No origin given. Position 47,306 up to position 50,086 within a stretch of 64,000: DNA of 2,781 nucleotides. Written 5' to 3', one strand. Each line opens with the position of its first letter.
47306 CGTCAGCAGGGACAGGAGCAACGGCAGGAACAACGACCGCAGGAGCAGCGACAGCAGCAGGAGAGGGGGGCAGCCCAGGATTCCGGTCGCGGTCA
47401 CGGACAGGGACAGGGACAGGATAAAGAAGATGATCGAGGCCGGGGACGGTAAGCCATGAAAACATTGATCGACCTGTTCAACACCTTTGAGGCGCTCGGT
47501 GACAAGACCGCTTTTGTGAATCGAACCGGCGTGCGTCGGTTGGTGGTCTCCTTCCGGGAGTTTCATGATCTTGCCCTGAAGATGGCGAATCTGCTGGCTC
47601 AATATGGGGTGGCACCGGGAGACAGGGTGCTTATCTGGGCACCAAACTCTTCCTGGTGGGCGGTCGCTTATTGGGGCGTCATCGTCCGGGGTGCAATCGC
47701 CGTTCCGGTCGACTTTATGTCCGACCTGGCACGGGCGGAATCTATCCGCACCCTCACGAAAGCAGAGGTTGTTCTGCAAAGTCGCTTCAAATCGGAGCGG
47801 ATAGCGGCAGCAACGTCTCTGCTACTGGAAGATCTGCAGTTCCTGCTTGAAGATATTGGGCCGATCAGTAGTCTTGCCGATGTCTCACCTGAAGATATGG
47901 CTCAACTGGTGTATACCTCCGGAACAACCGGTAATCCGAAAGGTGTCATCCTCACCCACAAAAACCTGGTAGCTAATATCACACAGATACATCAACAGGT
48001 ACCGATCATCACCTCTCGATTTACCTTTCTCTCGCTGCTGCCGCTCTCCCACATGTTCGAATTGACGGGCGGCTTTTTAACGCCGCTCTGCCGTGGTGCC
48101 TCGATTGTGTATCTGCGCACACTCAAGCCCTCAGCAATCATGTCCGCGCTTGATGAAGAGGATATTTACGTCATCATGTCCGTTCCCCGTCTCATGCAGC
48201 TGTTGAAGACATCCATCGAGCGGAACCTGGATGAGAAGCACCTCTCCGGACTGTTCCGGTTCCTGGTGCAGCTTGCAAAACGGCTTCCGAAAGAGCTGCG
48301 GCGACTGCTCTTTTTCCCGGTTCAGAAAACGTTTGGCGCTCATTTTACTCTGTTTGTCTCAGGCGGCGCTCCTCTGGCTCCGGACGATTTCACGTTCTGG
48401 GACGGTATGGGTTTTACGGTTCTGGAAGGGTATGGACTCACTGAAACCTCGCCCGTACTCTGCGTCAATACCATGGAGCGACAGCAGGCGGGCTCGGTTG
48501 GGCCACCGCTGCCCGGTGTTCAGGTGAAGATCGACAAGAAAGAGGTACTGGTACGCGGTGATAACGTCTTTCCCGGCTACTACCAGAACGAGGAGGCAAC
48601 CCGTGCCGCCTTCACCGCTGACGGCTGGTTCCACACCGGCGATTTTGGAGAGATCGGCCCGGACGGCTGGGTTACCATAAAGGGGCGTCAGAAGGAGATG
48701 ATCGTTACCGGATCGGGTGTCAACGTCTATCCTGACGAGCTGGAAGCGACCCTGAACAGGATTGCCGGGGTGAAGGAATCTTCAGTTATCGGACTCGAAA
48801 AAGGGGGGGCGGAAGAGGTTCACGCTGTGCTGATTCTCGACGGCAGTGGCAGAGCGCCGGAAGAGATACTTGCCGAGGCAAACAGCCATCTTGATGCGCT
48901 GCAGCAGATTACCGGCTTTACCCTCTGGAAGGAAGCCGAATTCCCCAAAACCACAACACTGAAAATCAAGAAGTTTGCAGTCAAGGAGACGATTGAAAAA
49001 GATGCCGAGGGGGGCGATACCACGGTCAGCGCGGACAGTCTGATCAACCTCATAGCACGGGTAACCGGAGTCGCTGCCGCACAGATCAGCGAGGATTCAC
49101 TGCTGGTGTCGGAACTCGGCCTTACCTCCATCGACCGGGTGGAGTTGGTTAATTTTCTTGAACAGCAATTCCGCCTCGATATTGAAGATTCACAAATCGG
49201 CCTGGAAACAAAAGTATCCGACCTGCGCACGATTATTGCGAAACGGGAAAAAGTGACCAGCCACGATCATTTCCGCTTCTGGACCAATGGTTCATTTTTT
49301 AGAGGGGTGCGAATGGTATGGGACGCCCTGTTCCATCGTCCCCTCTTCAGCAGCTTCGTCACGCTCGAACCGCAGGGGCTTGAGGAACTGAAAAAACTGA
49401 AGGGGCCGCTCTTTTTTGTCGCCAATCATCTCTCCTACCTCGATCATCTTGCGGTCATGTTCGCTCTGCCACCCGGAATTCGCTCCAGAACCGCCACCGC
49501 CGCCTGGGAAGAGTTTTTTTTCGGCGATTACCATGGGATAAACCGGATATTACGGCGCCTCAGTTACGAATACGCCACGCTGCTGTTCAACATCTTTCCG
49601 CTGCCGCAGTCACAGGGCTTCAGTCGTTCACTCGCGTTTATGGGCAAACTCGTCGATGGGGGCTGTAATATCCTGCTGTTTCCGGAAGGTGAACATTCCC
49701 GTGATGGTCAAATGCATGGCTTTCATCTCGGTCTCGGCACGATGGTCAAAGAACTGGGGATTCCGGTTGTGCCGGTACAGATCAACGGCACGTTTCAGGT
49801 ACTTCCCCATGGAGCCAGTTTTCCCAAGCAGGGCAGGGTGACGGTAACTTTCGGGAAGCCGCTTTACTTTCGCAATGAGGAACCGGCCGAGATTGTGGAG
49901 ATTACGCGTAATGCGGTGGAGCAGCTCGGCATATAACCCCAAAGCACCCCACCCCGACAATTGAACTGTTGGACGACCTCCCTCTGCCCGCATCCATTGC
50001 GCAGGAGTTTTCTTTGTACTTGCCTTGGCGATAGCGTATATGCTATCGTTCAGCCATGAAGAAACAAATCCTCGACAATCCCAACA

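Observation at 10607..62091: Nineteen sigma-54 (-24/-12) promoter matches in 64 kb, about one per transcription unit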

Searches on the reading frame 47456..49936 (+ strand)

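Call 10: search_protein_families(library=pfam, proteins=[window:47456-49936:+])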
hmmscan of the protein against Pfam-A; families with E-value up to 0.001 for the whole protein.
window:47456-49936:+ (826 aa): 3 families
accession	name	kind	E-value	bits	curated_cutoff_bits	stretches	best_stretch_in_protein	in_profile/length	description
PF00501.34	AMP-binding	-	1.4e-69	235.2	29.9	1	13-376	7-384/384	AMP-binding enzyme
PF01553.26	Acyltransferase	-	2.1e-13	50.7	23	1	640-776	5-131/132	Acyltransferase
PF00550.31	PP-binding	-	3.9e-07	30.7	20.8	1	528-581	2-54/67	Phosphopantetheine attachment site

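Call 47: search_protein_families(library=ncbifam, proteins=[window:47456-49936:+], max_evalue=0.00001)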
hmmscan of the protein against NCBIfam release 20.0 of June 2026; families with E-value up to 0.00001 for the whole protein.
window:47456-49936:+ (826 aa): 106 families (the best 25 are shown)
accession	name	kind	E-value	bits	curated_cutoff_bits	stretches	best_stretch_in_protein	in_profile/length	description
NF004837.0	PRK06187.1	subfamily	2.2e-75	253.9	476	2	296-517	287-526/531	long-chain-fatty-acid--CoA ligase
NF005702.0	PRK07514.1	subfamily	2.5e-67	227.3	558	2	290-513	265-500/506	malonyl-CoA synthase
NF004114.0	PRK05605.1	equivalog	1.7e-66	224.7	766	2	301-516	344-572/575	long-chain-fatty-acid--CoA ligase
NF005801.1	PRK07656.1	equivalog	1.3e-62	212.1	657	2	321-457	307-447/500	FadD3 family acyl-CoA ligase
NF006572.0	PRK09088.1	equivalog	1.3e-51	175.8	696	2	295-513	257-487/491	acyl-CoA synthetase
NF052269.1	Staph_lig_FadD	equivalog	1.9e-51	175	650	2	297-517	267-497/499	long-chain-fatty-acid--CoA ligase FadD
NF009233.0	PRK12583.1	subfamily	3e-50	171.2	832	3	322-513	346-550/558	fatty acid CoA ligase family protein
NF006181.0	PRK08314.1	subfamily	5.2e-50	170.2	705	3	303-512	327-553/563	long-chain-fatty-acid--CoA ligase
NF005291.0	PRK06814.1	equivalog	5.6e-50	170.2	1349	2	313-514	925-1131/1140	acyl-[ACP]--phospholipid O-acyltransferase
NF005307.0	PRK06839.1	equivalog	2e-49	168.6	748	2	296-511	265-491/496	o-succinylbenzoate--CoA ligase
NF006386.0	PRK08633.1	equivalog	4.4e-49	167.1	1221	3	140-282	776-915/1147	acyl-[ACP]--phospholipid O-acyltransferase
NF004229.0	PRK05677.1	subfamily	1.8e-48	165.3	879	1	141-497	202-535/563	long-chain-fatty-acid--CoA ligase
NF005463.0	PRK07059.1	subfamily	2.3e-48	164.9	869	2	319-501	352-544/557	long-chain-fatty-acid--CoA ligase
TIGR01923.1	menE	equivalog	4.6e-48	164.2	330.15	2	318-448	247-383/442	o-succinylbenzoate--CoA ligase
NF052580.1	Str24CoAsynCasG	equivalog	5.2e-48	163.7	750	2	322-506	347-543/548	steroid-24-oyl-CoA synthetase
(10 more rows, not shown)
